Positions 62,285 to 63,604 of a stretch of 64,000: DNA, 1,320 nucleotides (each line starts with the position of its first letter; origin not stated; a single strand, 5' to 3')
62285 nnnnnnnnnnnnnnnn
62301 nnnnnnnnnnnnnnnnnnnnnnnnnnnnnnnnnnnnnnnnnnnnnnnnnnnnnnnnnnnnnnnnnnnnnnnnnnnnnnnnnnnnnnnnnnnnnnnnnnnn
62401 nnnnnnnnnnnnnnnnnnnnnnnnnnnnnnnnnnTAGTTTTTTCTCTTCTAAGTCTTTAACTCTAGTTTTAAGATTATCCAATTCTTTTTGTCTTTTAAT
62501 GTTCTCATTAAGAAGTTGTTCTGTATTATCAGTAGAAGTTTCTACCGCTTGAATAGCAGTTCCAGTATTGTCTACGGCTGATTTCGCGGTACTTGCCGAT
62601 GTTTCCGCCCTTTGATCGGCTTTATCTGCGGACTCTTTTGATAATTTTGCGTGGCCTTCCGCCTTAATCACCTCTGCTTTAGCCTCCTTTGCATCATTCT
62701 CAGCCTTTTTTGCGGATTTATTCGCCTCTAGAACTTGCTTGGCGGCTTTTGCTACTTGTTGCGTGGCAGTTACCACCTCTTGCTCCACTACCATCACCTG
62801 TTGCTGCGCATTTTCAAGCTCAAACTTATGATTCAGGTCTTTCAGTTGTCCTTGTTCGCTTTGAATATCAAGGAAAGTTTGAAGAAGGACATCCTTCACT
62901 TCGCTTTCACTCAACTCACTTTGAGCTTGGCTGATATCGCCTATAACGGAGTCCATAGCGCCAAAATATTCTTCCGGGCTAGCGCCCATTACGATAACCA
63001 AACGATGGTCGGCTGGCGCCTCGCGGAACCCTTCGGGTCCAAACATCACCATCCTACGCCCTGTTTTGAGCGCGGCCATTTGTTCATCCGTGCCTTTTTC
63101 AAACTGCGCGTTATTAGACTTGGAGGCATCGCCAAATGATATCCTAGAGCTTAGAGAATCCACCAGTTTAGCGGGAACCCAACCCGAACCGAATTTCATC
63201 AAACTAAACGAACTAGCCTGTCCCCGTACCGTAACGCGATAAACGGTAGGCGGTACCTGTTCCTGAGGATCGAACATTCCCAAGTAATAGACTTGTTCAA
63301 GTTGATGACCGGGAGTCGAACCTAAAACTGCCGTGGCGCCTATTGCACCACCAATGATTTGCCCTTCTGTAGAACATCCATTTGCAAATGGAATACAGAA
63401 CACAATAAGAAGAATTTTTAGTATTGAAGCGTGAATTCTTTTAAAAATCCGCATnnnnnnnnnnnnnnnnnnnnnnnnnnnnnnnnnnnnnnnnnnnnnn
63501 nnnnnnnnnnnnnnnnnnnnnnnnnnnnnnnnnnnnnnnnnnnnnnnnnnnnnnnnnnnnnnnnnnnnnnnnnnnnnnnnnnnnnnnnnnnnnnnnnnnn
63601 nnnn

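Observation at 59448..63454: Translationally coupled pair of large uncharacterised lipoproteins (340 aa and 995 aa): candidate novel envelope system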

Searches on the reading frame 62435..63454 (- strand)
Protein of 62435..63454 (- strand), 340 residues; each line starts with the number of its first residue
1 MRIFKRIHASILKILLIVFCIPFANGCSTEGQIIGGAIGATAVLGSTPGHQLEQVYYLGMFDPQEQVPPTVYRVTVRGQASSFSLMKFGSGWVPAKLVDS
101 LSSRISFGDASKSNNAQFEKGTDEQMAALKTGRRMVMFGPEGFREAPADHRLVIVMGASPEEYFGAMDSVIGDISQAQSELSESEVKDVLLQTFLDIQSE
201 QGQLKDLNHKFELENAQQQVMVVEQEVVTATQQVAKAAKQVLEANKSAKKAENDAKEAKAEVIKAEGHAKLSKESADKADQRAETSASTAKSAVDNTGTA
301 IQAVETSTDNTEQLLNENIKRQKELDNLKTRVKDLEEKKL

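Call 3: search_protein_families(library=pfam, proteins=[window:62435-63454:-], max_evalue=1)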
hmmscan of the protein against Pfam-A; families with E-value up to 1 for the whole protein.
window:62435-63454:- (340 aa): 1 family
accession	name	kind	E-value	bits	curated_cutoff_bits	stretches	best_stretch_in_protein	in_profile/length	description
PF04791.21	LMBR1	-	0.1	11.8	31.9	1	207-329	194-309/510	LMBR1-like membrane protein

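Call 4: search_protein_families(library=ncbifam, proteins=[window:62435-63454:-], max_evalue=1)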
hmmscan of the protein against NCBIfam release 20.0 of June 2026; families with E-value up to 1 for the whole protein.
window:62435-63454:- (340 aa): 6 families
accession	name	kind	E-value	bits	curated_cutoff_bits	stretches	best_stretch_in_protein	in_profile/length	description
TIGR02168.1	SMC_prok_B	equivalog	0.094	10.4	567.35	1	188-338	703-855/1181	chromosome segregation protein SMC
TIGR04319.1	SerAla_Lrha_rpt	domain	0.16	12.1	120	1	216-309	75-167/175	Ser-Ala-175 repeat protein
NF045487.1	ASRP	equivalog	0.16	10.5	300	1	184-337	320-474/593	archaea-specific SMC-related protein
NF041035.1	Rad50_Halo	equivalog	0.16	10.3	1000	1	206-335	314-604/883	DNA double-strand break repair ATPase Rad50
NF033930.1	pneumo_PspA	exception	0.26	10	850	1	216-337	105-227/659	pneumococcal surface protein A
NF002572.0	PRK02224.1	equivalog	0.66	8.1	1087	1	192-333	301-443/888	DNA double-strand break repair ATPase Rad50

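Call 5: search_protein_families(library=padloc, proteins=[window:62435-63454:-], max_evalue=1)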
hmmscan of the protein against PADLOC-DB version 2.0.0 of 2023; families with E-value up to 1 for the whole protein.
window:62435-63454:- (340 aa): 6 families
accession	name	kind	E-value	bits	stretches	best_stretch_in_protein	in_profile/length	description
PDLC04161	HEC-07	-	0.0012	15.9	1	142-265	256-384/553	-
PDLC00553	JetC2|JetC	-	0.021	10.7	1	225-331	850-956/1361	DUF3584 domain; MukB-like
PDLC03868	LmuB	-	0.032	10.5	1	186-338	257-412/1035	-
PDLC00513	JetC1|JetC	-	0.059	9.3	1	199-335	275-405/1140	DUF3584 domain; MukB-like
PDLC00519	JetC1|JetC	-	0.18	7.9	1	189-321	675-806/1097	DUF3584 domain; MukB-like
PDLC00518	JetC1|JetC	-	0.37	6.5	1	195-323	282-809/1112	DUF3584 domain; MukB-like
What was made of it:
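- On Known anti-phage defence systems: The best PADLOC hit is E = 0.0012 on the coiled coil only (call 5).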

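Call 8: find_homologous_proteins(query=window:62435-63454:-)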
Query window:62435-63454:- (340 aa): 835 proteins with E <= 0.001 among 4107 candidates; the best 120 are listed.
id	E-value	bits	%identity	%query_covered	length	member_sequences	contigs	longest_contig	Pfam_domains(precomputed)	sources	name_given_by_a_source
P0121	3.1e-201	686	100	95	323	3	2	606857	-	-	-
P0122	1.1e-128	447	86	67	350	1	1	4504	-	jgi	jgi:hypothetical protein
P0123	5.1e-107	376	70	72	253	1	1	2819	-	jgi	jgi:hypothetical protein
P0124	7.5e-96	340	67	69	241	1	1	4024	-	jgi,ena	-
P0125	2.0e-88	315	66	66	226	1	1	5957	-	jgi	jgi:hypothetical protein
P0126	1.1e-85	306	64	66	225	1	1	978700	-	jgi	jgi:hypothetical protein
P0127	2.1e-64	236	56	60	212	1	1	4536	-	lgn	-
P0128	1.5e-63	234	54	58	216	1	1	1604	-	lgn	-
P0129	4.6e-63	232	54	59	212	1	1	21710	-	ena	-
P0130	4.1e-62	229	58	54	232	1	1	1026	-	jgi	jgi:hypothetical protein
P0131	6.2e-62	228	57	54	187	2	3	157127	-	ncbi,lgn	-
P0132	6.3e-62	228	59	53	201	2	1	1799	-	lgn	-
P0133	1.9e-60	223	50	64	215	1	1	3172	-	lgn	-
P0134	3.4e-59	219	51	57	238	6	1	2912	-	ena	-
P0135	3.5e-59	219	52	58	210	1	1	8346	-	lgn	-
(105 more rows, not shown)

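Call 14: find_related_loci(query=A1, collection=genome_contigs, flank=10000)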
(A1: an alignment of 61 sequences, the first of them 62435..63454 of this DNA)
Query A1 (340 aa) in genome_contigs; peptide patterns used: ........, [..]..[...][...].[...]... (x = any residue, [..] = any of these).
178 stretches matched a pattern; 123 encode a relative of the query (tblastn E <= 1e-3); the best 80 are kept; 80 distinct loci.
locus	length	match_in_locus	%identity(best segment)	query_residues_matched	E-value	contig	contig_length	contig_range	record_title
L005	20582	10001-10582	55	16-207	1e-69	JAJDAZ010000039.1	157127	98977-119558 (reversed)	MAG: Nitrospinaceae bacterium isolate OFTM191 OFTM191_38, whole genome shotgun sequence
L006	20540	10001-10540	55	25-207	5e-63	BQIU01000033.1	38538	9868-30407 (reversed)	MAG: Nitrospirales bacterium NPIRA01 DNA, sequence033, whole genome shotgun sequence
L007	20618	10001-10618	49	1-214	3e-62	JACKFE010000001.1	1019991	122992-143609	MAG: Nitrospiraceae bacterium isolate HK-STAS-NITR-1 HK-STAS-NITR-1_1, whole genome shotgun sequence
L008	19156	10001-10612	50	15-216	8e-62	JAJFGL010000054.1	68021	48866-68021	MAG: Kiloniellaceae bacterium isolate OFTM267 OFTM267_53, whole genome shotgun sequence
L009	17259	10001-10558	52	26-214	2e-61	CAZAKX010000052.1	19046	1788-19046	MAG TPA_asm: uncultured Nitrospira sp. isolate SRP237561_co1_244 genome assembly, contig: NODE_4789_length_19046_cov_41.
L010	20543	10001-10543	50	27-209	3e-61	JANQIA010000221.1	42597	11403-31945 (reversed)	MAG: Rhodovibrionaceae bacterium isolate PL24a_bin.31 k99_6814531, whole genome shotgun sequence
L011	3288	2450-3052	50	1-207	4e-61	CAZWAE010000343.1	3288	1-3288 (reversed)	MAG TPA_asm: uncultured Desulfobacteraceae bacterium isolate SRP077602_co5_548 genome assembly, contig: NODE_100016_leng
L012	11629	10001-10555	52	27-211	2e-60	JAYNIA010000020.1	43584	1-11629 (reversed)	MAG: Nitrospinota bacterium isolate 139544_COM_vamb_bins.tsv.103 NODE_857_length_43584_cov_9.732224, whole genome shotgu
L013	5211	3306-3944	46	12-208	3e-58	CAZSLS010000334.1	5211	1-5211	MAG TPA_asm: uncultured Planctomycetaceae bacterium isolate SRP260945_co1_237 genome assembly, contig: NODE_31376_length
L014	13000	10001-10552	51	27-208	3e-58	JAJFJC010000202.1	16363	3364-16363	MAG: Alphaproteobacteria bacterium isolate OFTM82 OFTM82_201, whole genome shotgun sequence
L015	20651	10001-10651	46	15-217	3e-58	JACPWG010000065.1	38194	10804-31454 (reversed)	MAG: Planctomycetota bacterium isolate NC_groundwater_805_Pr6_B-0.1um_69_24 kurt_kritikos_18_scaffold_88393, whole genom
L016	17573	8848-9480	47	2-217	4e-58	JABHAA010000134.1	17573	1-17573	MAG: Rhodospirillaceae bacterium isolate SI036_bin45 k141_726340, whole genome shotgun sequence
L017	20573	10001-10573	49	9-207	4e-58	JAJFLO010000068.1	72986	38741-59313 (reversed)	MAG: Verrucomicrobia bacterium isolate OFTM167 OFTM167_67, whole genome shotgun sequence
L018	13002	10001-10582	49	20-218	1e-57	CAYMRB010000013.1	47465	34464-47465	MAG TPA_asm: uncultured Planctomycetia bacterium isolate SRP077602_co5_567 genome assembly, contig: NODE_3587_length_474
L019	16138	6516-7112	50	17-220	1e-57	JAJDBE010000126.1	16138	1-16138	MAG: Nitrospinaceae bacterium isolate OFTM6 OFTM6_125, whole genome shotgun sequence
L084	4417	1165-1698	46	25-204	8e-46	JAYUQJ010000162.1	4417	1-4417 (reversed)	MAG: Betaproteobacteria bacterium isolate GL114_DN_metabat_60_sub GL114_DN_metabat_60_sub_161, whole genome shotgun sequ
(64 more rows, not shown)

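Call 18: predict_structure(alignment_id=A1)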
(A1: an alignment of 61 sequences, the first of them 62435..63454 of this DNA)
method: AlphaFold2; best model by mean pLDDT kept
length: 340 residues; sequences in the alignment: 61
mean_pLDDT: 74.2   pTM: 0.42
mean pLDDT of the five models: 74.2, 72.9, 71.5, 70.7, 70.4
residues with pLDDT >= 90: 77; 70-90: 118; 50-70: 115; < 50: 30
segments of 3 or more residues with pLDDT < 50: 31-40, 42-50
pLDDT, mean of each block of 10 residues (from residue 1): 73 88 61 46 46 64 67 61 52 69 56 61 57 59 71 57 67 72 72 91 93 93 93 91 90 89 83 71 84 85 87 91 93 89
secondary structure, 60 per line:
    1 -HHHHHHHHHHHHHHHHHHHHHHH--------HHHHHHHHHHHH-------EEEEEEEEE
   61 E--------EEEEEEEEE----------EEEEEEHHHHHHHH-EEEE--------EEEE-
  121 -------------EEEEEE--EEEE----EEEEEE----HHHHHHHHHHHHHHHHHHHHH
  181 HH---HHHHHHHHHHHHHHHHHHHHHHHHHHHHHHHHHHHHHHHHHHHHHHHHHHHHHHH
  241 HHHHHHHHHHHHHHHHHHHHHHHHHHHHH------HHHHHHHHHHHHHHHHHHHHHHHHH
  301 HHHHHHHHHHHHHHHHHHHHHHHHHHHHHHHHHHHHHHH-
elements in order: H2-24 H33-44 E52-61 E70-78 E89-94 H95-102 E104-107 E116-119 E134-139 E142-145 E150-155 H160-182 H186-269 H276-339
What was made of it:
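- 62435..62809 (-): Small protein aa 216-340: lineage-specific heptad coiled-coil tail (Ala/Lys/Glu-rich). AF2 helices with pLDDT around 90 (call 18).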

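Call 25: search_solved_structures(query=A1, max_evalue=10)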
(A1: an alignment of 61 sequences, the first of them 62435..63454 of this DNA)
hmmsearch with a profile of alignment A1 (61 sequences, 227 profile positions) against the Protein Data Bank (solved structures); distinct sequences matched with E-value up to 10: 6.
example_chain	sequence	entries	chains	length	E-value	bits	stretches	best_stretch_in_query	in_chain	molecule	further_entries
7tko_U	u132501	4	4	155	4.6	9.5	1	153-204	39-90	ATP synthase subunit 4 | ATP synthase subunit 4, mitochondrial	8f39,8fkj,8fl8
8f29_Z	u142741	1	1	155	4.8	9.4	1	153-204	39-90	ATP synthase subunit 4, mitochondrial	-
2j1d_G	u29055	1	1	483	6.7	8.9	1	157-217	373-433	DISHEVELED-ASSOCIATED ACTIVATOR OF MORPHOGENESIS 1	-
5jsb_B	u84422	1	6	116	8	8.7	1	159-216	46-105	Mcl-1 inhibitor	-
6xh5_A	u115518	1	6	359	8.3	8.6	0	163-209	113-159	helical fusion design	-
6b2z_b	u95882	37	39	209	8.9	8.5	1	153-204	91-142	ATP synthase subunit b | ATP synthase subunit 4, mitochondrial | ATP synthase subunit 4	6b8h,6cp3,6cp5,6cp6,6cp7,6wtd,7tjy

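Call 27: fold_search(model_id=the predicted structure, library=pdb)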
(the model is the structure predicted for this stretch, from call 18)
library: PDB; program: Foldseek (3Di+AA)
matches with E <= 10: 624; with E <= 0.001: 0
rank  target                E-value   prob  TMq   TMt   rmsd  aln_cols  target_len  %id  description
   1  8qbs                  1.2e-02  0.99  0.21  0.31   6.3       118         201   19  Cryo-EM structure of Vipp1-F197K/L200K helical filament with lattice 1 (Vipp1-F197K/L200K_L1) (released 2024-09-11)
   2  8qbw                  1.4e-02  0.99  0.21  0.28   6.3       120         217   19  Cryo-EM structure of Vipp1-deltaH6_aa1-219 helical filament with lattice 3 (Vipp1-deltaH6_L3) (released 2024-09-11)
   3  6zvs_A                1.7e-02  1.00  0.23  0.48   5.3       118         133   19  C12 symmetry: Bacterial Vipp1 and PspA are members of the ancient ESCRT-III membrane-remodeling superfamily. (released 2021-08-04)
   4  6zvr_A                2.1e-02  0.97  0.22  0.29  18.9       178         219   16  C11 symmetry: Bacterial Vipp1 and PspA are members of the ancient ESCRT-III membrane-remodeling superfamily. (released 2021-08-04)
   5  8qbr                  2.4e-02  0.99  0.26  0.39  15.4       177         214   16  Cryo-EM structure of Vipp1 helical filament with lattice 1 (Vipp1_L1) (released 2024-09-18)
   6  6zvr_CB               2.6e-02  0.98  0.24  0.34  16.7       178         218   17  C11 symmetry: Bacterial Vipp1 and PspA are members of the ancient ESCRT-III membrane-remodeling superfamily. (released 2021-08-04)
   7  6zvr_DB               2.6e-02  0.98  0.22  0.41  20.0       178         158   17  C11 symmetry: Bacterial Vipp1 and PspA are members of the ancient ESCRT-III membrane-remodeling superfamily. (released 2021-08-04)
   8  5ew5_A                4.4e-02  0.89  0.31  0.22  19.1       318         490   14  Crystal Structure of Colicin E9 In Complex with Its Immunity Protein Im9 (released 2016-07-20)
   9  6ixg_B                6.3e-02  0.97  0.19  0.30  19.8       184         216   20  Crystal structure of native apo SH3BP5 (P41) (released 2019-03-20)
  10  8i4v_B                9.1e-02  1.00  0.33  0.42   3.5       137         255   18  Cryo-EM structure of 5-subunit Smc5/6 arm region (released 2024-06-26)
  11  6ixe                  9.7e-02  0.85  0.15  0.24  18.2       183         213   21  Crystal structure of SeMet apo SH3BP5 (I41) (released 2019-03-20)
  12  2b5u_A                1.0e-01  0.98  0.32  0.24  16.2       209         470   16  Crystal Structure Of Colicin E3 V206C Mutant In Complex With Its Immunity Protein (released 2006-11-07)
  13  6djl_C                1.0e-01  0.97  0.20  0.30  16.9       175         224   18  Crystal structure of the Rab11 GEF SH3BP5 bound to nucleotide free Rab11A (released 2018-09-26)
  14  6djl_B                1.0e-01  0.47  0.13  0.19  21.1       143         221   22  Crystal structure of the Rab11 GEF SH3BP5 bound to nucleotide free Rab11A (released 2018-09-26)
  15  7nsu_D                1.2e-01  1.00  0.31  0.25   3.4       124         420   20  ColicinE9 intact translocation complex (released 2021-08-11)
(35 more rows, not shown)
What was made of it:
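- On Known envelope accessory lipoproteins (LptE, BamB-E, Pal, LolB, LpoA/B, TssJ, pilotins): The Foldseek result for the small protein is uninformative because its core was modelled at pLDDT 50-70 (calls 18, 27).
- Tried and rejected: I rejected it as helix noise because the tail is clade-specific and the core was poorly modelled (calls 18, 27).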

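Call 28: search_protein_families(library=pfam, alignment_id=A1, max_evalue=1)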
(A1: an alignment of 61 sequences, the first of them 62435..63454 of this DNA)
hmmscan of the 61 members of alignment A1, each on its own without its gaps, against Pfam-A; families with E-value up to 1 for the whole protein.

A. member 1, window:62435-63454:- (340 aa): 1 family
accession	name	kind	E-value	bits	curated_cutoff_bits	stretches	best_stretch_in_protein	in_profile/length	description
PF04791.21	LMBR1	-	0.1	11.8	31.9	1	207-329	194-309/510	LMBR1-like membrane protein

B. families by the number of members that match (of 61 scanned): 31 families (the first 25 are shown)
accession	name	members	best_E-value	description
PF24857.1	THR4_C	10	0.0076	Threonine synthase, C-terminal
PF19262.4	DUF5905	5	0.037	Family of unknown function (DUF5905)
PF19960.5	EAD7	4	0.00064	Effector-associated domain 7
PF14435.11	SUKH-4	4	0.0013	SUKH-4 immunity protein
PF13681.11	PilX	2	0.048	Type IV pilus assembly protein PilX C-term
PF10774.15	DUF4226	2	0.11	Domain of unknown function (DUF4226)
PF11839.13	Alanine_zipper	1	0.0012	Alanine-zipper, major outer membrane lipoprotein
PF25198.1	Spore_GerAC_N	1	0.012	Spore germination protein N-terminal domain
PF15745.10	AP1AR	1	0.016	AP-1 complex-associated regulatory protein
PF09553.16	RE_Eco47II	1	0.025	Eco47II restriction endonuclease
PF25224.1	DUF7842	1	0.045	Domain of unknown function (DUF7842)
PF20721.2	C19orf12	1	0.046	C19orf12-like protein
PF03817.18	MadL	1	0.071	Malonate transporter MadL subunit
PF24922.1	ACBP4_C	1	0.074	Acyl-CoA-binding domain-containing protein 4-6, C-terminal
PF09036.15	Bcr-Abl_Oligo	1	0.078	Bcr-Abl oncoprotein oligomerisation domain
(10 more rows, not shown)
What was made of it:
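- Closest known: Braun's lipoprotein Lpp and OprI. Same: One family member weakly hits Pfam Alanine_zipper at E = 0.0012 (call 28).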

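Call 42: search_protein_families(library=pfam, alignment_id=A4, max_evalue=0.00001)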
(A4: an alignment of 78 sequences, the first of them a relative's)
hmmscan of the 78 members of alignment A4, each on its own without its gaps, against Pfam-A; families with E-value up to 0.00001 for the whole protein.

A. member 1, L005:8290-9663:+ (458 aa): 8 families
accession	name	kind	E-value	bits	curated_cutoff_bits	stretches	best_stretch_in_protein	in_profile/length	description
PF07992.20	Pyr_redox_2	-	7e-65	219.8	26.1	1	3-318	1-291/291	Pyridine nucleotide-disulphide oxidoreductase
PF02852.28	Pyr_redox_dim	-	1.5e-30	106.1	25.3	1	342-446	3-107/110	Pyridine nucleotide-disulphide oxidoreductase, dimerisation domain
PF00070.33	Pyr_redox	-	1.6e-18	67.4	22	1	169-241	2-74/82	Pyridine nucleotide-disulphide oxidoreductase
PF13738.12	Pyr_redox_3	-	2.1e-12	47.3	30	1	119-302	115-305/305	Pyridine nucleotide-disulphide oxidoreductase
PF12831.13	FAD_oxidored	-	2.9e-10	40.5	27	1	4-44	1-42/416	FAD dependent oxidoreductase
PF03486.20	HI0933_like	-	7.7e-08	32.5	50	0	4-35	2-33/244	HI0933-like protein Rossmann domain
PF01134.28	GIDA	-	2.4e-07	30.6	22.1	0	4-49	1-44/391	Glucose inhibited division protein A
PF01262.27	AlaDh_PNT_C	-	2.4e-06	27.6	23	0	4-33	30-59/214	Alanine dehydrogenase/PNT, C-terminal domain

B. families by the number of members that match (of 78 scanned): 68 families (the first 25 are shown)
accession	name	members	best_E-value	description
PF07992.20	Pyr_redox_2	7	3.8e-67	Pyridine nucleotide-disulphide oxidoreductase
PF02852.28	Pyr_redox_dim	6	3.4e-32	Pyridine nucleotide-disulphide oxidoreductase, dimerisation domain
PF00070.33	Pyr_redox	6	7.7e-21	Pyridine nucleotide-disulphide oxidoreductase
PF13738.12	Pyr_redox_3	6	2.1e-12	Pyridine nucleotide-disulphide oxidoreductase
PF01134.28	GIDA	4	2.4e-08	Glucose inhibited division protein A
PF07690.21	MFS_1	3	1.3e-32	Major Facilitator Superfamily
PF05977.19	MFS_3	3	1.1e-29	Transmembrane secretion effector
PF09335.16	VTT_dom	3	7.7e-23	VTT domain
PF00892.27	EamA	3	1.5e-18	EamA-like transporter family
PF04339.18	FemAB_like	2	5.6e-160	Peptidogalycan biosysnthesis/recognition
PF00571.33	CBS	2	3.8e-32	CBS domain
PF13480.13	Acetyltransf_6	2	1.1e-10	Acetyltransferase (GNAT) domain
PF01266.30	DAO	2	3.3e-06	FAD dependent oxidoreductase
PF13450.12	NAD_binding_8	2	4.5e-06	NAD(P)-binding Rossmann-like domain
PF01293.25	PEPCK_ATP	1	3.3e-222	Phosphoenolpyruvate carboxykinase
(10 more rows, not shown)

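Call 43: search_protein_families(library=pfam, alignment_id=A5, max_evalue=0.00001)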
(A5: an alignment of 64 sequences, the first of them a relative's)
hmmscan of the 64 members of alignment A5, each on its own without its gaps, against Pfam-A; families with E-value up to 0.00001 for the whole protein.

A. member 1, L005:14543-15889:- (448 aa): 3 families
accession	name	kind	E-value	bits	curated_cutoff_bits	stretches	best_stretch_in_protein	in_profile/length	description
PF02347.22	GDC-P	-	3.7e-134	448.3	26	1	1-443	2-427/429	Glycine cleavage system P-protein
PF00266.25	Aminotran_5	-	1.6e-08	34.3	21.5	1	146-377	82-299/371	Aminotransferase class-V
PF00155.27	Aminotran_1_2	-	9e-06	25.5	19.7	0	127-214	65-156/361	Aminotransferase class I and II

B. families by the number of members that match (of 64 scanned): 43 families (the first 25 are shown)
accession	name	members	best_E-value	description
PF05990.18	DUF900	3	9.6e-24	Alpha/beta hydrolase of unknown function (DUF900)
PF02347.22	GDC-P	2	3.7e-134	Glycine cleavage system P-protein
PF04339.18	FemAB_like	1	2.1e-163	Peptidogalycan biosysnthesis/recognition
PF00108.29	Thiolase_N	1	4.3e-80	Thiolase, N-terminal domain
PF03109.22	ABC1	1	8.8e-79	ABC1 atypical kinase-like domain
PF00501.34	AMP-binding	1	2.1e-75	AMP-binding enzyme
PF01915.27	Glyco_hydro_3_C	1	3.6e-53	Glycosyl hydrolase family 3 C-terminal domain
PF01545.26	Cation_efflux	1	1.2e-48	Cation efflux family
PF02803.24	Thiolase_C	1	1.9e-47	Thiolase, C-terminal domain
PF00455.28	DeoRC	1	2e-45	DeoR C terminal sensor domain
PF17760.6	UvrA_inter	1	1.7e-40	UvrA interaction domain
PF18731.6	HEPN_Swt1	1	1.8e-39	Swt1-like HEPN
PF17755.6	UvrA_DNA-bind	1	2e-39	UvrA DNA-binding domain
PF00933.27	Glyco_hydro_3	1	8.7e-33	Glycosyl hydrolase family 3 N terminal domain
PF14588.11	YjgF_endoribonc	1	1.6e-31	YjgF/chorismate_mutase-like, putative endoribonuclease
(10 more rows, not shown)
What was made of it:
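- Occasional neighbours include HEPN, HepT, Fic and a transposase, once each (call 43). Neighbours are mostly housekeeping genes (calls 42, 43).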
